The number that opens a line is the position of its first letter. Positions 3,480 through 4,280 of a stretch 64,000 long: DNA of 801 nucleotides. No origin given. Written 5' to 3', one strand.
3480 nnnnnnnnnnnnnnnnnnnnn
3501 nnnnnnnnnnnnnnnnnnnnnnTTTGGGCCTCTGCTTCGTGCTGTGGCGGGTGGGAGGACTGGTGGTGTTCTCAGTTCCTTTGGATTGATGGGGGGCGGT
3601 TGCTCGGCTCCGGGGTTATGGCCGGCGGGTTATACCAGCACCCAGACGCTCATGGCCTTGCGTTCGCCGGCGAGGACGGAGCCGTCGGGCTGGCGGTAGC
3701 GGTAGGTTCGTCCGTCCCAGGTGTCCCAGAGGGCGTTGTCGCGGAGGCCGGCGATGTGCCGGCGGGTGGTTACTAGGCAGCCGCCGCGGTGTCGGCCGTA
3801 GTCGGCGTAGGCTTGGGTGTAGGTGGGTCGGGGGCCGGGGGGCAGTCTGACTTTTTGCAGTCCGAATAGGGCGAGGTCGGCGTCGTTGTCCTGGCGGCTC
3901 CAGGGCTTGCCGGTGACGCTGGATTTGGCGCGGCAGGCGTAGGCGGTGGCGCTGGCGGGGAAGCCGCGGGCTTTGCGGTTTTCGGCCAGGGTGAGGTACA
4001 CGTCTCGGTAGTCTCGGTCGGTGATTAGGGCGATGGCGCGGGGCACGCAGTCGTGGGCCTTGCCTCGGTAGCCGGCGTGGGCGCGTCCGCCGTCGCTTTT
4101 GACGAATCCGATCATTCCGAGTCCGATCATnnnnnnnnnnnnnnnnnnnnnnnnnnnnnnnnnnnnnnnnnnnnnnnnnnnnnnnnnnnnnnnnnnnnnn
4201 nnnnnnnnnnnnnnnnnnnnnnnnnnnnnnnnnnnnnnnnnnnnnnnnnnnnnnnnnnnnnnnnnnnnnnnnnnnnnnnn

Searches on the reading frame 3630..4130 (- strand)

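Call 68: search_protein_families(library=phrogs, proteins=[window:3630-4130:-], max_evalue=0.001)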
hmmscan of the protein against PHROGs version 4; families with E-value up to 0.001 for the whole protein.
window:3630-4130:- (166 aa): 1 family
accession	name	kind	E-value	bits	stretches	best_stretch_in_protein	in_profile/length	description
phrog_3754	-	unknown function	9.2e-07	30.2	1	23-143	19-135/145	-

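Call 98: search_protein_families(library=pfam, proteins=[window:3630-4130:-], max_evalue=0.01)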
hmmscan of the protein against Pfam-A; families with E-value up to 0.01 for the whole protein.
window:3630-4130:- (166 aa): 0 families
